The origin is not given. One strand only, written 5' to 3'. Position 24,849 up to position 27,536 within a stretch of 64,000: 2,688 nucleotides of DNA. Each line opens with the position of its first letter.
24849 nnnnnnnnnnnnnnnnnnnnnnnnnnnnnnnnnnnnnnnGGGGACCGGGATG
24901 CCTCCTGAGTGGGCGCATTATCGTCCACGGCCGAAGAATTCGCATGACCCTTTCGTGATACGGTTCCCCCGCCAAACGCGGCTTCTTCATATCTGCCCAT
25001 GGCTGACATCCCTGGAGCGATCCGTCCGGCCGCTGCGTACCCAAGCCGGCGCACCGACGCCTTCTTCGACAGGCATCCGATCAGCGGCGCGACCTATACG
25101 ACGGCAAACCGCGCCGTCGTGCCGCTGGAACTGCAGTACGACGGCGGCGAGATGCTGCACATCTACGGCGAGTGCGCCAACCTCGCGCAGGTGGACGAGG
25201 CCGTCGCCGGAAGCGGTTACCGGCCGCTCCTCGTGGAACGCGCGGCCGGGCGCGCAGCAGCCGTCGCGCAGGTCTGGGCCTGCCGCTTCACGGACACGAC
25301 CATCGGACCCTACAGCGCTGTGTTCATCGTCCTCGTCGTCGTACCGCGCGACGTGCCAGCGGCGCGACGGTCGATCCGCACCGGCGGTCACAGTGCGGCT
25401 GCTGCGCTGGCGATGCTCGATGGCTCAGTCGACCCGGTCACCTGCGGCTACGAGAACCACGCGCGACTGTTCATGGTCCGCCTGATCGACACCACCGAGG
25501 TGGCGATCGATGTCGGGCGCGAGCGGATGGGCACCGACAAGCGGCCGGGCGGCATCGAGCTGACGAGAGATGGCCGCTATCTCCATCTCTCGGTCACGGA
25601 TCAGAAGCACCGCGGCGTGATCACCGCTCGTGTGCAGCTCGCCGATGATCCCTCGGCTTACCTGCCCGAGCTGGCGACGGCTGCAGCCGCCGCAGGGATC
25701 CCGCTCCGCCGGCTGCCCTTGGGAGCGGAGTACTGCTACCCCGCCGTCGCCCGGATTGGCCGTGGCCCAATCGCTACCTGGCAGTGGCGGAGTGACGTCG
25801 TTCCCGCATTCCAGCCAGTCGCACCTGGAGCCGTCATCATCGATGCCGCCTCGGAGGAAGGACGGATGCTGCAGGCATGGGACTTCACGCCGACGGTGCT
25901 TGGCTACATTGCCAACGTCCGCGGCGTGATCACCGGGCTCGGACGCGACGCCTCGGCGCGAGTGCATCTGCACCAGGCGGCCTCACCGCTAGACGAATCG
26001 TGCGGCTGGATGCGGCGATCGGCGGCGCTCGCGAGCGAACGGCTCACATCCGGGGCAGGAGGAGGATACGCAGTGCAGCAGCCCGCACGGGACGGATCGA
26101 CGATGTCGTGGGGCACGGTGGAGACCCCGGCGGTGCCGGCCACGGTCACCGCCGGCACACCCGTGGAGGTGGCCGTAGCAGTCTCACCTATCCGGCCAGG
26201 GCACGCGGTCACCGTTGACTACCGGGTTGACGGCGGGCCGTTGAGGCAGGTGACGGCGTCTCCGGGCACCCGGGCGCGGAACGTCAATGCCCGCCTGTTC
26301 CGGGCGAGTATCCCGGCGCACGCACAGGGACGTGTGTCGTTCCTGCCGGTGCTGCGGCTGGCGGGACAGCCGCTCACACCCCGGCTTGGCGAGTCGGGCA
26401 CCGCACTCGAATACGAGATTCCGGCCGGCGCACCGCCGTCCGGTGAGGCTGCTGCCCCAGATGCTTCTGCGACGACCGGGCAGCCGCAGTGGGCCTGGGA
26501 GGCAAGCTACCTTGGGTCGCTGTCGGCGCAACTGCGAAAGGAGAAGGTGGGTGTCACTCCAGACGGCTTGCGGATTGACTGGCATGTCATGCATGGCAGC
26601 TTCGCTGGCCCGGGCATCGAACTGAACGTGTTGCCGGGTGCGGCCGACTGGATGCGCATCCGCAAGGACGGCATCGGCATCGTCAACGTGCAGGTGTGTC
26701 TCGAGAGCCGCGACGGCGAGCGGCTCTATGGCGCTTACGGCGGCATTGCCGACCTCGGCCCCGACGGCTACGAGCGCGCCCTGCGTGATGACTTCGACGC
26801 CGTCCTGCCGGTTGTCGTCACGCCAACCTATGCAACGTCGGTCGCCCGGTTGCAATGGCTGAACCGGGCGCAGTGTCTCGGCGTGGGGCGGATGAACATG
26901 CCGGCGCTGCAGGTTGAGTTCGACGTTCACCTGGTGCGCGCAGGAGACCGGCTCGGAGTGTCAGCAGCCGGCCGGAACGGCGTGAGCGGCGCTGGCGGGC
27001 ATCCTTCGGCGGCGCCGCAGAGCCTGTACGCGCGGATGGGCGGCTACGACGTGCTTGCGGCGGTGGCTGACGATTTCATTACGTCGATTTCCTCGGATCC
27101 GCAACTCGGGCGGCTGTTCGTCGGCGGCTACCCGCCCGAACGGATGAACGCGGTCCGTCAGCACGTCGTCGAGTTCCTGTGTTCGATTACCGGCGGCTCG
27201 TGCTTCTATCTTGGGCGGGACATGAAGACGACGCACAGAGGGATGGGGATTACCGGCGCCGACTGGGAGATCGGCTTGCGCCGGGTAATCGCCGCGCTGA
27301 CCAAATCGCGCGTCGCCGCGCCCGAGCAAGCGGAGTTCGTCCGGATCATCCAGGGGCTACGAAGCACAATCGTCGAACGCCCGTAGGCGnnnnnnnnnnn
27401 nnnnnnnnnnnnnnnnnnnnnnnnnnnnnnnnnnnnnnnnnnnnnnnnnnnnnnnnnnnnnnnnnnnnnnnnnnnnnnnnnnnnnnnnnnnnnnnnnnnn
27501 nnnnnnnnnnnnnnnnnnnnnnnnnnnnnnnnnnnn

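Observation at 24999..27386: Unusual tri-domain fusion: beta-rich N-domain + DUF3237-like + truncated hemoglobin, convergent on the encapsulin operon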

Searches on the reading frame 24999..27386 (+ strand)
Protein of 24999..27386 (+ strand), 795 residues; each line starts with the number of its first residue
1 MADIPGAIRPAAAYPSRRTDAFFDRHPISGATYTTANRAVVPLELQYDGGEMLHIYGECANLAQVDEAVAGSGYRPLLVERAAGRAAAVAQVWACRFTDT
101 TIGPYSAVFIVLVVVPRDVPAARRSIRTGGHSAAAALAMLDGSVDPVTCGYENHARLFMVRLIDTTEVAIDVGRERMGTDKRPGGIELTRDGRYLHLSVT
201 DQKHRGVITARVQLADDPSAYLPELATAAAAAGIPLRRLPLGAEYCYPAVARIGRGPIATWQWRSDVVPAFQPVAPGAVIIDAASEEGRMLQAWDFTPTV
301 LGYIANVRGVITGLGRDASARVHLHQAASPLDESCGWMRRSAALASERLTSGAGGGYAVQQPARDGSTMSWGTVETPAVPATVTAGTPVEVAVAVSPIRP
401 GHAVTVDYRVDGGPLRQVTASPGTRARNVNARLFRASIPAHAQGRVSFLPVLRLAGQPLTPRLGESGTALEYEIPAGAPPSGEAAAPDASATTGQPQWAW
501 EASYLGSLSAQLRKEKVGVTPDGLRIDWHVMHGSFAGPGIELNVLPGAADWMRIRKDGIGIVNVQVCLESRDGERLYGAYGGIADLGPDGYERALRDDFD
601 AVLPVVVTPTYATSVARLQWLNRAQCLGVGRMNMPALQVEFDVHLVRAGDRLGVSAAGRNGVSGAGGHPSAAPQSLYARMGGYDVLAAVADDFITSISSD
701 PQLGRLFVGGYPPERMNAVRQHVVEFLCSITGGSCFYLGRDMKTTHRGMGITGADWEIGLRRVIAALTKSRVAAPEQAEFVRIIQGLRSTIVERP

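Call 8: search_protein_families(library=pfam, proteins=[window:24999-27383:+], max_evalue=0.01)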
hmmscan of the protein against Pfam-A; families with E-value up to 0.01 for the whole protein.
window:24999-27383:+ (795 aa): 3 families
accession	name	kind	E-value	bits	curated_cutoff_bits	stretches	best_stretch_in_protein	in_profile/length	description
PF11578.13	DUF3237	-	1.1e-18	67.8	24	1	508-644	9-147/149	Protein of unknown function (DUF3237)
PF01152.27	Bac_globin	-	2.4e-10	41.1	21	1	675-791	1-119/121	Bacterial-like globin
PF06314.16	ADC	-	0.00017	21.6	29.8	1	88-218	49-145/238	Acetoacetate decarboxylase (ADC)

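Call 9: search_protein_families(library=ncbifam, proteins=[window:24999-27383:+], max_evalue=0.01)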
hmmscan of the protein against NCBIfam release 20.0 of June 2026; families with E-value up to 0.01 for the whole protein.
window:24999-27383:+ (795 aa): 0 families

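Call 10: find_homologous_proteins(query=window:24999-27383:+, max_evalue=0.001)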
Query window:24999-27383:+ (795 aa): 97 proteins with E <= 0.001 among 8000 candidates.
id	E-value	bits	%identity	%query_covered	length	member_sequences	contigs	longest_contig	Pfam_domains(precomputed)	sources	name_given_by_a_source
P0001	0.0e+0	1134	100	64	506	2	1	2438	PF01152.28,PF11578.14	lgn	-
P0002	0.0e+0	1034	60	98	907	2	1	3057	PF01152.28,PF11578.14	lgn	-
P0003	0.0e+0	1015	60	98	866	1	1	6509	PF01152.28,PF11578.14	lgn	-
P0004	1.6e-294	997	59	98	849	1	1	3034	PF01152.28,PF11578.14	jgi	-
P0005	2.8e-294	997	58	98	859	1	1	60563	PF01152.28,PF11578.14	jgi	jgi:truncated hemoglobin YjbI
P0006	7.3e-286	969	57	99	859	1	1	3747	PF01152.28,PF11578.14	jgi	jgi:truncated hemoglobin YjbI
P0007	8.8e-284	962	56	98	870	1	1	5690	PF01152.28,PF11578.14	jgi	jgi:truncated hemoglobin YjbI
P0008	4.2e-283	960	57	98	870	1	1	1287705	PF01152.28,PF11578.14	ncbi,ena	-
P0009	2.8e-282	957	56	98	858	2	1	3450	PF01152.28,PF11578.14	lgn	-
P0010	9.9e-275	932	54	98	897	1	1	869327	PF01152.28,PF11578.14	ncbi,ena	-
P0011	5.0e-261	887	52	99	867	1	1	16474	PF01152.28,PF11578.14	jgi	jgi:truncated hemoglobin YjbI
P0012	6.9e-253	860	51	98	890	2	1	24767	PF01152.28,PF11578.14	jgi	-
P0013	4.4e-241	821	54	46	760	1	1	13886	PF01152.28,PF11578.14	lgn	-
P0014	1.8e-239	815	54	48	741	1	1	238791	PF01152.28,PF11578.14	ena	-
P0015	2.6e-237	808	51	98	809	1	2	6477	PF11578.14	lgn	-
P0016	4.6e-237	807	61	40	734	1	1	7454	PF01152.28,PF11578.14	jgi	jgi:truncated hemoglobin YjbI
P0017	7.1e-232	790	49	98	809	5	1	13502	PF01152.28,PF11578.14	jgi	jgi:truncated hemoglobin YjbI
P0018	1.5e-230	786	53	46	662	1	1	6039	PF01152.28,PF11578.14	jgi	jgi:truncated hemoglobin YjbI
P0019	1.1e-229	783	51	46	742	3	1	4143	PF01152.28,PF11578.14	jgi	-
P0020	1.8e-229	782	62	38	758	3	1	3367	PF01152.28,PF11578.14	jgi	jgi:truncated hemoglobin YjbI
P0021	2.2e-227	775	52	45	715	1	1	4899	PF06314.17,PF01152.28,PF11578.14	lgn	-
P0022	4.5e-227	774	61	42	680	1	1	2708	PF01152.28,PF11578.14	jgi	-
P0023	3.7e-226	771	61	39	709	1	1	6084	PF06314.17,PF01152.28,PF11578.14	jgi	jgi:truncated hemoglobin YjbI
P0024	5.0e-226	771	49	98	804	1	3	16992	PF01152.28,PF11578.14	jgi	jgi:truncated hemoglobin YjbI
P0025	8.4e-225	767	50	50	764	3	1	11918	PF06314.17,PF01152.28,PF11578.14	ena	-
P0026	2.0e-224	766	59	39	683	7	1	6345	PF01152.28,PF11578.14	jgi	jgi:truncated hemoglobin YjbI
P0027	4.2e-224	764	62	38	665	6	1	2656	PF06314.17,PF01152.28,PF11578.14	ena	-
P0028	9.4e-224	763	49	98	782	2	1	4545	PF01152.28,PF11578.14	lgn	-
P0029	1.3e-223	763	59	40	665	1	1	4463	PF06314.17,PF01152.28,PF11578.14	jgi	jgi:truncated hemoglobin YjbI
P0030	1.1e-222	760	60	39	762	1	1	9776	PF01152.28,PF11578.14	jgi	jgi:truncated hemoglobin YjbI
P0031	3.8e-222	758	60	42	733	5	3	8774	PF06314.17,PF01152.28,PF11578.14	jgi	-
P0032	7.0e-222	757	58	39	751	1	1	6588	PF01152.28,PF11578.14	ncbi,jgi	jgi:truncated hemoglobin YjbI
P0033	1.2e-221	756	58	39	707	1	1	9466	PF01152.28,PF11578.14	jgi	jgi:truncated hemoglobin YjbI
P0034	2.9e-221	755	59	39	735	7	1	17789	PF01152.28,PF11578.14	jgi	-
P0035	4.7e-221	754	50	53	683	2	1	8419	PF01152.28,PF11578.14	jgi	jgi:truncated hemoglobin YjbI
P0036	6.1e-221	754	59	39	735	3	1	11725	PF01152.28,PF11578.14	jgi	-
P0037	2.2e-220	752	58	38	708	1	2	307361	PF01152.28,PF11578.14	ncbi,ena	-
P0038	6.5e-220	751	49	98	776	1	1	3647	PF06314.17,PF01152.28,PF11578.14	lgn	-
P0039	1.3e-219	750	58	39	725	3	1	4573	PF01152.28,PF11578.14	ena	-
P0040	5.9e-218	744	55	38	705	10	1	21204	PF01152.28,PF11578.14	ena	-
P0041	4.1e-217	741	47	98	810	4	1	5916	PF01152.28,PF11578.14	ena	-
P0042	4.6e-217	741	57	39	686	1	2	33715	PF01152.28,PF11578.14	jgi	jgi:truncated hemoglobin YjbI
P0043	6.5e-217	741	56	44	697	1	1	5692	PF06314.17,PF01152.28,PF11578.14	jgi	jgi:truncated hemoglobin YjbI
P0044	7.1e-215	734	56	40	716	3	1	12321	PF01152.28,PF11578.14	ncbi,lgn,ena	-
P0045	1.7e-214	733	56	40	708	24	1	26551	PF11578.14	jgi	jgi:Protein of unknown function (DUF3237)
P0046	1.9e-214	733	50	48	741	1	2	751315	PF01152.28,PF11578.14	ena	-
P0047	1.9e-214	733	47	98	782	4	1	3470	PF01152.28,PF11578.14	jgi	jgi:truncated hemoglobin YjbI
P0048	1.3e-213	730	59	38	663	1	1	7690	PF01152.28,PF11578.14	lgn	-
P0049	4.5e-213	728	49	47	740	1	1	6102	PF01152.28,PF11578.14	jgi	jgi:truncated hemoglobin YjbI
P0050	8.4e-211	721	53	47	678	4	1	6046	PF01152.28,PF11578.14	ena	-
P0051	3.3e-210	719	61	39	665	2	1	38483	PF01152.28,PF11578.14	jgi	jgi:hypothetical protein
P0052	3.4e-209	715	59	37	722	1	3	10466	PF01152.28,PF11578.14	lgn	-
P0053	6.7e-209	714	58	38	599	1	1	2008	PF01152.28,PF11578.14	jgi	jgi:truncated hemoglobin YjbI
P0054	1.1e-208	714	57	38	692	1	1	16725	PF01152.28,PF11578.14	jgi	jgi:truncated hemoglobin YjbI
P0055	2.2e-206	706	53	79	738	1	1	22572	PF11578.14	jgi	jgi:hypothetical protein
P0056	3.6e-206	705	56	38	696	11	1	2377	PF11578.14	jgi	jgi:truncated hemoglobin YjbI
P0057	3.7e-206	705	52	87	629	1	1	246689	PF01152.28,PF11578.14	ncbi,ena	-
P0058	4.9e-206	705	54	39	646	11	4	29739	PF01152.28,PF11578.14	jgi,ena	-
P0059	1.8e-205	703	60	38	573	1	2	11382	PF11578.14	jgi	jgi:hypothetical protein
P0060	5.0e-205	701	52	43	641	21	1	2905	PF01152.28,PF11578.14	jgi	-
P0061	1.3e-204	700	53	43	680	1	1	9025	PF01152.28,PF11578.14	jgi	jgi:truncated hemoglobin YjbI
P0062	9.5e-204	697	50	43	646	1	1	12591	PF01152.28,PF11578.14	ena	-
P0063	1.0e-203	697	47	98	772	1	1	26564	PF01152.28,PF11578.14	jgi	jgi:truncated hemoglobin YjbI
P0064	2.4e-198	679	61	38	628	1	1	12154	PF11578.14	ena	-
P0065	7.5e-196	671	50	81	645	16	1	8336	PF11578.14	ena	-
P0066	2.2e-192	660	61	38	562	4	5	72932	PF06314.17,PF11578.14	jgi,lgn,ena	-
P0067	2.8e-191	656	62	38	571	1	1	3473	PF11578.14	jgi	-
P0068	2.1e-187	643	54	40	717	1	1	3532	PF01152.28,PF11578.14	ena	-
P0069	1.6e-185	637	61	38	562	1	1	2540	PF06314.17,PF11578.14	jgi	jgi:hypothetical protein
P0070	3.1e-185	636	51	43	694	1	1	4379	PF01152.28,PF11578.14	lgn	-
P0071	2.0e-184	633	60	38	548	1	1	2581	PF06314.17,PF11578.14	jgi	jgi:hypothetical protein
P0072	3.2e-184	633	59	39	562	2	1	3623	PF06314.17,PF11578.14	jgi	jgi:hypothetical protein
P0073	5.6e-183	628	60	39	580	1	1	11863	PF11578.14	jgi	jgi:hypothetical protein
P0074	1.4e-182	627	59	40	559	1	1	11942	PF11578.14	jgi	jgi:hypothetical protein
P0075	8.5e-182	625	59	38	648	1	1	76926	PF11578.14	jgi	jgi:hypothetical protein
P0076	3.2e-177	609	56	37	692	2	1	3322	PF01152.28,PF11578.14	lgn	-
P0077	2.7e-173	596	55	38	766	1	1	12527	PF11578.14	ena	-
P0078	2.8e-173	596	55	38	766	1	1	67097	PF11578.14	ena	-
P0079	1.1e-172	594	54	39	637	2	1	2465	PF11578.14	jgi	-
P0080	7.1e-167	575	55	39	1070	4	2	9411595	PF11578.14,PF00067.28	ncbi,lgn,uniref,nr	ncbi:cytochrome P450 [Bradyrhizobium elkanii]|uniref:DUF3237 family protein n=1 Tax=Bradyrhizobium T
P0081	2.2e-166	574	47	53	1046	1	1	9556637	PF11578.14,PF00067.28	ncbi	ncbi:cytochrome P450 [Bradyrhizobium sp. i1.3.1]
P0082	3.9e-166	573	54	38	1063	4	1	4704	PF11578.14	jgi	jgi:cytochrome P450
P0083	1.2e-163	565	55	39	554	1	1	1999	PF11578.14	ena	-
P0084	1.5e-161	558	52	38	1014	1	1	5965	PF11578.14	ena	-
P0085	3.8e-152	527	55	39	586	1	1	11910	PF11578.14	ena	-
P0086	2.2e-151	524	55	39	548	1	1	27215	PF11578.14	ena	-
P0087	5.9e-151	523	56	38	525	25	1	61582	PF11578.14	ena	-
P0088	3.2e-145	504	55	38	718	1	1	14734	PF11578.14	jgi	jgi:hypothetical protein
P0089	2.4e-139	484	62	25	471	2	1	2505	PF11578.14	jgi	-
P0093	1.6e-95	339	54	38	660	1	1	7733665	-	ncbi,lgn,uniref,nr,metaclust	ncbi:hypothetical protein VAR608DRAFT_4550 [Variovorax sp. HW608]|uniref:COG1470 family protein n=1 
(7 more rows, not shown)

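Call 17: find_encoding_contigs(protein=P0008, flank=10000, max_places=2)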
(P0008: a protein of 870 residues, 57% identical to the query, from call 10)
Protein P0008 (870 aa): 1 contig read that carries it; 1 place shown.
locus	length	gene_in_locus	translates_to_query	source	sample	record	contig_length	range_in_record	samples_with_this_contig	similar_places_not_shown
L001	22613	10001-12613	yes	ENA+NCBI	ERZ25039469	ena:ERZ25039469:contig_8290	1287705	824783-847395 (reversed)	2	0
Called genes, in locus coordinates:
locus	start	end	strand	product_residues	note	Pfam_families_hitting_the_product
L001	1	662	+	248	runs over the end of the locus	-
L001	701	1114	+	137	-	PF19649:DUF6152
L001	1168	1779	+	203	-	-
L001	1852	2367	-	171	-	-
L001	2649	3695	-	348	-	PF00348:polyprenyl_synt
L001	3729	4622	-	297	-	-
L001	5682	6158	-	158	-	PF04454:Linocin_M18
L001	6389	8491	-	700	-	PF07721:TPR_4 (faint), PF07719:TPR_2 (faint), PF13424:TPR_12 (faint)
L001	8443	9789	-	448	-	PF00536:SAM_1 (weak), PF07647:SAM_2 (weak), PF00211:Guanylate_cyc, PF13191:AAA_16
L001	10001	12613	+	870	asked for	PF11578:DUF3237, PF01152:Bac_globin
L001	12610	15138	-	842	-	PF00069:Pkinase, PF07714:PK_Tyr_Ser-Thr, PF13432:TPR_16 (faint), PF07719:TPR_2 (faint), PF13181:TPR_8 (faint), PF13414:TPR_11 (faint), PF13424:TPR_12 (faint), PF13428:TPR_14 (faint), +2 more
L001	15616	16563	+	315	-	-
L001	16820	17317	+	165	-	PF20349:DUF6644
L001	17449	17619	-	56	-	-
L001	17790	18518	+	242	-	PF01522:Polysacc_deac_1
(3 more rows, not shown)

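Call 18: find_encoding_contigs(protein=P0010, flank=10000, max_places=2)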
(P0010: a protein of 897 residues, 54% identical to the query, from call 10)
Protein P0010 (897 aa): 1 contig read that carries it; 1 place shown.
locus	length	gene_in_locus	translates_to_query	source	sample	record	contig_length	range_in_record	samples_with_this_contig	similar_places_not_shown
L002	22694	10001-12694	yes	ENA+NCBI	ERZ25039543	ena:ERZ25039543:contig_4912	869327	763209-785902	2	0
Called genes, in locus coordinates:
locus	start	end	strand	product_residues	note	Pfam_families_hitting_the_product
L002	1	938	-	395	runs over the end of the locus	-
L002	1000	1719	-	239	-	-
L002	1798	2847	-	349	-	PF00348:polyprenyl_synt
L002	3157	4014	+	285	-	-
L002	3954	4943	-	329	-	PF01266:DAO (faint), PF13450:NAD_binding_8, PF01593:Amino_oxidase (weak)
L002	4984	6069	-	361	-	PF04454:Linocin_M18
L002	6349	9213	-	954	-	PF00211:Guanylate_cyc (weak), PF13191:AAA_16, PF13424:TPR_12 (faint)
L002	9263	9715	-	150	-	PF00536:SAM_1, PF07647:SAM_2 (weak)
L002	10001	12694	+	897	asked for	PF11578:DUF3237, PF01152:Bac_globin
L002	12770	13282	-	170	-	-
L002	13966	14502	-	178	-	PF09848:SLFN-g3_helicase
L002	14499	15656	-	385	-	PF13784:Fic_N, PF02661:Fic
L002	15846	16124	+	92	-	-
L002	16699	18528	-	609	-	-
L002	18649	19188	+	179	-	PF04986:Y2_Tnp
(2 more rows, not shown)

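Call 19: find_encoding_contigs(protein=P0093, flank=10000, max_places=2)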
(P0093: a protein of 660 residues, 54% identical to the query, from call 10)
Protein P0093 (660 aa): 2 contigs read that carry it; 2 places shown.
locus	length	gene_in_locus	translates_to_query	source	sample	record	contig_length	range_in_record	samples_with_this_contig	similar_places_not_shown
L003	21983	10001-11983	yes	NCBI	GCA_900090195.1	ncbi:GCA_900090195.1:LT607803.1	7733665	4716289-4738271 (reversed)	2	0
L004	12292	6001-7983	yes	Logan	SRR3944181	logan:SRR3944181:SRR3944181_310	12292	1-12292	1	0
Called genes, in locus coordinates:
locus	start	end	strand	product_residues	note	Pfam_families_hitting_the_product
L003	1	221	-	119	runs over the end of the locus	PF01740:STAS, PF13466:STAS_2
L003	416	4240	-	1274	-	PF13185:GAF_2, PF01590:GAF, PF13185:GAF_2, PF01590:GAF, PF13185:GAF_2, PF00512:HisKA, PF02518:HATPase_c, PF00072:Response_reg, +4 more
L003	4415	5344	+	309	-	PF11578:DUF3237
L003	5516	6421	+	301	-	PF04454:Linocin_M18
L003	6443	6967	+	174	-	-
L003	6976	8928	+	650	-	PF01266:DAO (faint), PF13450:NAD_binding_8, PF01593:Amino_oxidase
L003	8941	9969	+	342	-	PF00348:polyprenyl_synt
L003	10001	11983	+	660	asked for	-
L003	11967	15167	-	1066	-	PF00211:Guanylate_cyc, PF13191:AAA_16, PF13401:AAA_22 (weak), PF13424:TPR_12 (faint)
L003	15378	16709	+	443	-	PF00375:SDF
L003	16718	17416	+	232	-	PF00392:GntR, PF07729:FCD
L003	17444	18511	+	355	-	PF01594:AI-2E_transport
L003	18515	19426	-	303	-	PF00126:HTH_1, PF03466:LysR_substrate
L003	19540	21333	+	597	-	PF02776:TPP_enzyme_N, PF00205:TPP_enzyme_M, PF02775:TPP_enzyme_C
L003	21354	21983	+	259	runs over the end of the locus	PF01261:AP_endonuc_2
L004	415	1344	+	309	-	PF11578:DUF3237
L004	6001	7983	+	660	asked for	-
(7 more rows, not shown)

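Call 21: find_encoding_contigs(protein=P0080, flank=10000, max_places=1)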
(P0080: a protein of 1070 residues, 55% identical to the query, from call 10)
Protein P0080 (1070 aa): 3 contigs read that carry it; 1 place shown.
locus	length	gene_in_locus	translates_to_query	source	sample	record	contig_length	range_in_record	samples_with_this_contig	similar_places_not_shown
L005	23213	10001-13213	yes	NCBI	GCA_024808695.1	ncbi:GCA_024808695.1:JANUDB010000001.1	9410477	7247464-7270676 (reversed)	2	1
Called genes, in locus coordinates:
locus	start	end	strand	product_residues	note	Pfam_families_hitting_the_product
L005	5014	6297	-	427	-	PF14684:Tricorn_C1, PF17820:PDZ_6 (faint), PF03572:Peptidase_S41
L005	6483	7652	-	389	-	PF03435:Sacchrp_dh_NADP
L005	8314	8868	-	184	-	PF00578:AhpC-TSA, PF08534:Redoxin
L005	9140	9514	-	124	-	PF06707:DUF1194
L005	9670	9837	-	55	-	-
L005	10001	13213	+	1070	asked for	PF11578:DUF3237, PF00067:p450 (faint)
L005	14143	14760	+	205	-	PF11578:DUF3237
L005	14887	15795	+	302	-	PF04454:Linocin_M18 (weak)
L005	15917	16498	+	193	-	-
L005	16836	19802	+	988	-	PF00890:FAD_binding_2 (faint), PF01266:DAO, PF01593:Amino_oxidase, PF12831:FAD_oxidored (faint), PF13450:NAD_binding_8, PF00348:polyprenyl_synt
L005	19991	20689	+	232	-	PF13669:Glyoxalase_4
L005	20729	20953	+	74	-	-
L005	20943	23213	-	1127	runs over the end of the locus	PF00536:SAM_1, PF07647:SAM_2, PF13401:AAA_22 (faint), PF00211:Guanylate_cyc, PF13191:AAA_16, PF13374:TPR_10 (faint)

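Call 22: find_encoding_contigs(protein=P0037, flank=10000, max_places=1)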
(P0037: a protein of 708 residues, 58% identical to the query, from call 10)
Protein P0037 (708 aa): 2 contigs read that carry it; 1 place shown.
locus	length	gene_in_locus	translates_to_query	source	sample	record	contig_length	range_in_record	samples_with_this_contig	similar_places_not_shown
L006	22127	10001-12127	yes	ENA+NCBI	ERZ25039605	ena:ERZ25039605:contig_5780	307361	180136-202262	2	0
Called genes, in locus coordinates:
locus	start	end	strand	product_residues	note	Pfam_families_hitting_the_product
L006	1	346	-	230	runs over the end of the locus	PF00027:cNMP_binding, PF13545:HTH_Crp_2, PF00325:Crp (faint)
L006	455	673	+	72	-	-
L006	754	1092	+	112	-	-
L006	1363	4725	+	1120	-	PF00536:SAM_1, PF07647:SAM_2, PF00211:Guanylate_cyc, PF13191:AAA_16, PF13401:AAA_22 (weak)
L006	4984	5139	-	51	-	PF13545:HTH_Crp_2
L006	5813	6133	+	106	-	-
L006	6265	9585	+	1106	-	PF00536:SAM_1, PF07647:SAM_2, PF00211:Guanylate_cyc, PF13191:AAA_16, PF13401:AAA_22 (faint), PF13424:TPR_12 (faint), PF13374:TPR_10 (faint)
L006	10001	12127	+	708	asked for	PF11578:DUF3237, PF01152:Bac_globin (weak)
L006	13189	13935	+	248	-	PF11578:DUF3237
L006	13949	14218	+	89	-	-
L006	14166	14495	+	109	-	-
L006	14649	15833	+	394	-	PF04454:Linocin_M18, PF01833:TIG (weak)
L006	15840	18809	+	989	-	PF00890:FAD_binding_2 (weak), PF01266:DAO (weak), PF01593:Amino_oxidase, PF07992:Pyr_redox_2 (faint), PF13450:NAD_binding_8, PF00348:polyprenyl_synt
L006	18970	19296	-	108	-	PF00111:Fer2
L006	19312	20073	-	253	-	PF00106:adh_short, PF08659:KR, PF13561:adh_short_C2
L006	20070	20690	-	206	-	PF01966:HD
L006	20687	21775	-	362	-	PF00171:Aldedh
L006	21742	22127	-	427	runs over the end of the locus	-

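Call 23: find_encoding_contigs(protein=P0066, flank=10000, max_places=1)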
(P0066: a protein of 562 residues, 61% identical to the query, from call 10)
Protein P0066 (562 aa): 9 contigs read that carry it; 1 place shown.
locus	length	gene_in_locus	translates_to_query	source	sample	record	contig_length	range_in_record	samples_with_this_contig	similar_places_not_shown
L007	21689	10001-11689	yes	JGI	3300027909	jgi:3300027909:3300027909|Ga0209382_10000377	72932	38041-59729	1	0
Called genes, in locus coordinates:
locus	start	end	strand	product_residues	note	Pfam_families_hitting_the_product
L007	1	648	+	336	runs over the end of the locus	PF04454:Linocin_M18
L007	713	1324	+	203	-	-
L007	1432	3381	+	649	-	PF01266:DAO (faint), PF01593:Amino_oxidase (faint), PF13450:NAD_binding_8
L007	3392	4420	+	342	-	PF00348:polyprenyl_synt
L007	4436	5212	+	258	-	-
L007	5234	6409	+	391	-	-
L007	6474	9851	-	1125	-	PF00536:SAM_1 (faint), PF07647:SAM_2 (weak), PF00211:Guanylate_cyc, PF13424:TPR_12 (faint), PF13191:AAA_16, PF13401:AAA_22 (faint)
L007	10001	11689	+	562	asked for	PF06314:ADC (faint), PF11578:DUF3237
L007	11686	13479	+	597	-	PF00070:Pyr_redox (faint), PF07992:Pyr_redox_2, PF13450:NAD_binding_8 (faint), PF13738:Pyr_redox_3, PF00743:FMO-like, PF13434:Lys_Orn_oxgnase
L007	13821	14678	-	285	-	PF01261:AP_endonuc_2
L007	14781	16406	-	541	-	PF07690:MFS_1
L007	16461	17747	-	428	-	PF12256:TcdB_toxin_midN (faint), PF01839:FG-GAP (faint), PF13517:FG-GAP_3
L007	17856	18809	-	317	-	PF00092:VWA, PF13519:VWA_2 (weak)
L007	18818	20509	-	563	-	-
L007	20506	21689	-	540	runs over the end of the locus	PF01011:PQQ (faint), PF13360:PQQ_2 (faint), PF13570:Beta-prop_ACSF4 (faint)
